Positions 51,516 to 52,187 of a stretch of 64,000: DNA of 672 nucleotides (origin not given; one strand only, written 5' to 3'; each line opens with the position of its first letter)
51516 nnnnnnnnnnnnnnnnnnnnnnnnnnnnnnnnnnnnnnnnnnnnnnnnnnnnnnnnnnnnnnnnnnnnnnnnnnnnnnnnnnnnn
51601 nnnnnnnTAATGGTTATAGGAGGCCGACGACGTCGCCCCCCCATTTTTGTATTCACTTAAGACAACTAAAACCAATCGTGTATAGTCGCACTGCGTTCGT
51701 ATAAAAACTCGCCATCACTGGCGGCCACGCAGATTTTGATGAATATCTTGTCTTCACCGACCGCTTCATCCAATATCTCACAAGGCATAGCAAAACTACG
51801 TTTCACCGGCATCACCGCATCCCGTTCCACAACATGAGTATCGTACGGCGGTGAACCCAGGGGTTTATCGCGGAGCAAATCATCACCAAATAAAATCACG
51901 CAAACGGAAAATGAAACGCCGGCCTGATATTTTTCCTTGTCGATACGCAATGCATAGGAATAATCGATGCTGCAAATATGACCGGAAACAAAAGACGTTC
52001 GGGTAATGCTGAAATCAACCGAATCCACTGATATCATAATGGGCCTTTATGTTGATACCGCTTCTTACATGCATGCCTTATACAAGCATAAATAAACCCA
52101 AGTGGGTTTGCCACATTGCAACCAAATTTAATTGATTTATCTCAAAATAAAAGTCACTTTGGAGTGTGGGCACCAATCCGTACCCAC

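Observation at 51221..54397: Integron-integrase-like recombinase with no recognisable attI or attC, wedged between MgtC-like/ppk and arsC-phoU-pstBACS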

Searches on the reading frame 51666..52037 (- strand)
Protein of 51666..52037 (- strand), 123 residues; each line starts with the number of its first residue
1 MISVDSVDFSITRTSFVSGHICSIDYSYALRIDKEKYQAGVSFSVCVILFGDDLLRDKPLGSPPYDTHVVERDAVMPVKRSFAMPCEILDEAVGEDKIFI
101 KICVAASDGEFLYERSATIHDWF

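Call 3: search_protein_families(library=ncbifam, proteins=[window:51666-52037:-], max_evalue=0.01)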
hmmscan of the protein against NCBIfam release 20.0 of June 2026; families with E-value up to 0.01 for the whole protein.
window:51666-52037:- (123 aa): 0 families

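Call 4: search_protein_families(library=pfam, proteins=[window:51666-52037:-], max_evalue=0.01)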
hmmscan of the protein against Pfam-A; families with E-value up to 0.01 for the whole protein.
window:51666-52037:- (123 aa): 0 families

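Call 52: find_homologous_proteins(query=window:51666-52037:-, max_evalue=0.001)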
Query window:51666-52037:- (123 aa): 23 proteins with E <= 0.001 among 23 candidates.
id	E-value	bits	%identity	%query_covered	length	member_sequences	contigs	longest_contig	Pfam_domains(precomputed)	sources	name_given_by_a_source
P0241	1.8e-76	272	100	100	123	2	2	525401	-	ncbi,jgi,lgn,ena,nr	ncbi:MAG: hypothetical protein OEZ68_08775 [Gammaproteobacteria bacterium]|nr:hypothetical protein [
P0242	4.1e-66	238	86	100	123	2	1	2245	-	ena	-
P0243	2.1e-59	217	79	100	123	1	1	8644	-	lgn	-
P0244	3.0e-43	165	59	100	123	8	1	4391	-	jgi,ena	-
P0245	1.0e-42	163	58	100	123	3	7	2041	-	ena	-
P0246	3.1e-41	158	57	100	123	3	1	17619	-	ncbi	ncbi:hypothetical protein [Kaarinaea lacus]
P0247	1.3e-40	156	58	100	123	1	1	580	-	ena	-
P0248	2.4e-40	155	55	100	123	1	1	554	-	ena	-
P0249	6.4e-40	154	55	100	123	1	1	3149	-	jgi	jgi:hypothetical protein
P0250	1.2e-39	153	57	100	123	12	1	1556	-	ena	-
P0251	1.3e-39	153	56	100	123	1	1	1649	-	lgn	-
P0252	2.5e-38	149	56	100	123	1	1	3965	-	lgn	-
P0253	3.1e-38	148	57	100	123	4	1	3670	-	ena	-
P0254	4.2e-38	148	54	100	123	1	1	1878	-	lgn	-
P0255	4.7e-38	148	56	100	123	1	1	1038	-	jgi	jgi:hypothetical protein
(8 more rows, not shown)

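Call 53: find_encoding_contigs(protein=P0246, flank=9000, max_places=2)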
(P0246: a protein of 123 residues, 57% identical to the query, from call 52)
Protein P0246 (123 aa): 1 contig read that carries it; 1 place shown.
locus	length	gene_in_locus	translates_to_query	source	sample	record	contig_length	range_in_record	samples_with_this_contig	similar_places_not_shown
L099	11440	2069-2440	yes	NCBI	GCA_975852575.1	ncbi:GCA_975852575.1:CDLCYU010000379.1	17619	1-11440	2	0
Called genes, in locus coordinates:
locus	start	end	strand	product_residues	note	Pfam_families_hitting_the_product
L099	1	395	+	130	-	PF00005:ABC_tran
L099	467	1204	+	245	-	PF01895:PhoU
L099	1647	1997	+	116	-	PF04993:TfoX_N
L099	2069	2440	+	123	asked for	-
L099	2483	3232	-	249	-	PF01656:CbiA, PF06564:CBP_BcsQ, PF09140:MipZ (weak), PF10609:ParA, PF13614:AAA_31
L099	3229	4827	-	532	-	PF05235:CHAD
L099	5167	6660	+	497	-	PF03976:PPK2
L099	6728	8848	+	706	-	PF13089:PP_kinase_N, PF02503:PP_kinase, PF17941:PP_kinase_C_1, PF13091:PLDc_2 (weak), PF13090:PP_kinase_C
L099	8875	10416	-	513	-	PF02541:Ppx-GppA, PF21447:Ppx-GppA_III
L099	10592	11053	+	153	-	PF03692:CxxCxxCC (weak)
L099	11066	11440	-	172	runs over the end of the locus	-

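Call 54: find_encoding_contigs(protein=P0242, flank=5000, max_places=2)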
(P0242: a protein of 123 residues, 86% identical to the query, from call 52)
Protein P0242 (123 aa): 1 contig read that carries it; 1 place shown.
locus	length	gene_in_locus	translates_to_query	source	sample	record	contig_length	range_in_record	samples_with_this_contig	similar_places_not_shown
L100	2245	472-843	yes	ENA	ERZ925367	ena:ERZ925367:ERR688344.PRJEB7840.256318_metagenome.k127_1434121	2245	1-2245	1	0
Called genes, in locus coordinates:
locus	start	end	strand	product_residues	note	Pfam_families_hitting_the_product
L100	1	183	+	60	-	?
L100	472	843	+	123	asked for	-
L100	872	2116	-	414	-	PF02308:MgtC, PF13194:DUF4010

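Call 81: predict_structure(alignment_id=A5)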
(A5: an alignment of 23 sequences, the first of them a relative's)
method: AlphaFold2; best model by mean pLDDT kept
length: 123 residues; sequences in the alignment: 23
mean_pLDDT: 81.0   pTM: 0.73
mean pLDDT of the five models: 81.0, 81.0, 79.2, 77.8, 77.0
residues with pLDDT >= 90: 24; 70-90: 79; 50-70: 15; < 50: 5
segments of 3 or more residues with pLDDT < 50: 120-123
pLDDT, mean of each block of 10 residues (from residue 1): 85 80 90 84 89 76 90 90 85 71 84 60 43
secondary structure, 60 per line:
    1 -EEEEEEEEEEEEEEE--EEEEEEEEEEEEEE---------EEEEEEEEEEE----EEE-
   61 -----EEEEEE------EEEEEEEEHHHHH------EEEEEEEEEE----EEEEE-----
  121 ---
elements in order: E2-16 E19-32 E42-52 E57-59 E66-71 E78-85 H86-90 E97-106 E111-115

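Call 83: fold_search(model_id=the predicted structure, library=pdb)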
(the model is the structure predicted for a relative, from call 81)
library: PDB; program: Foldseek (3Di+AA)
matches with E <= 10: 990; with E <= 0.001: 0
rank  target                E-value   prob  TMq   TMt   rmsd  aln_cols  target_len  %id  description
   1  3but                  2.0e-03  0.99  0.41  0.41   6.8       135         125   11  Crystal structure of protein Af_0446 from Archaeoglobus fulgidus (released 2008-01-15)
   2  2z34_A                7.4e-03  0.99  0.40  0.35   6.7       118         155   17  Crystal structure of SpCia1/Asf1 complex with Hip1 (released 2008-03-11)
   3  8geo                  8.3e-03  0.99  0.39  0.11   5.6       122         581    9  E. eligens beta-glucuronidase bound to 3-OH-desloratidine-glucuronide (released 2024-03-20)
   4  6bye_A                9.8e-03  1.00  0.53  0.10   3.9       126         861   12  Crystal structure of the GH2 exo-beta-mannanase from Xanthomonas axonopodis pv. citri in complex with mannose (released 2018-07-18)
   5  1tza_A                9.8e-03  0.99  0.41  0.39   6.2       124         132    8  X-ray structure of Northeast Structural Genomics Consortium target SoR45 (released 2004-07-27)
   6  8b6l_E                1.2e-02  1.00  0.50  0.43   5.5       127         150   12  Subtomogram average of the human Sec61-TRAP-OSTA-translocon (released 2022-12-07)
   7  5xxm_A                1.2e-02  0.77  0.31  0.09   7.8       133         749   12  Crystal structure of GH3 beta-glucosidase from Bacteroides thetaiotaomicron in complex with gluconolactone (released 2017-12-13)
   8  4i3g_A                1.2e-02  0.75  0.30  0.08   8.5       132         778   14  Crystal Structure of DesR, a beta-glucosidase from Streptomyces venezuelae in complex with D-glucose. (released 2013-02-20)
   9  6f0y_MODEL_1_A        1.2e-02  0.98  0.41  0.32   6.5       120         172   13  Rtt109 peptide bound to Asf1 (released 2017-12-27)
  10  4be5_A                1.3e-02  0.99  0.43  0.27   6.7       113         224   15  V. cholera biofilm scaffolding protein RbmA (released 2013-12-18)
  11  2f1e_MODEL_1_A        1.3e-02  0.98  0.43  0.44   6.4       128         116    8  Solution structure of ApaG protein (released 2006-10-24)
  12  4fxt_C                1.4e-02  0.99  0.46  0.33   5.8       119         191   13  Crystal structure of a DUF3823 family protein (BACOVA_02663) from Bacteroides ovatus ATCC 8483 at 2.77 A resolution (released 2012-07-25)
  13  6qv4                  1.4e-02  0.99  0.49  0.05   5.1       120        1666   12  Crystal structure of the Ski2 RNA-helicase Brr2 from Chaetomium thermophilum bound to ATP-gamma-S (released 2020-01-15)
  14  4zbh                  1.4e-02  0.60  0.25  0.26  12.1       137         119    9  THE CRYSTAL STRUCTURE OF THE SOLUBLE DOMAIN OF SULFOLOBUS ACIDOCALDARIUS FLAF (released 2015-04-29)
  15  4fxt_F                1.5e-02  0.99  0.46  0.32   5.8       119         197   13  Crystal structure of a DUF3823 family protein (BACOVA_02663) from Bacteroides ovatus ATCC 8483 at 2.77 A resolution (released 2012-07-25)
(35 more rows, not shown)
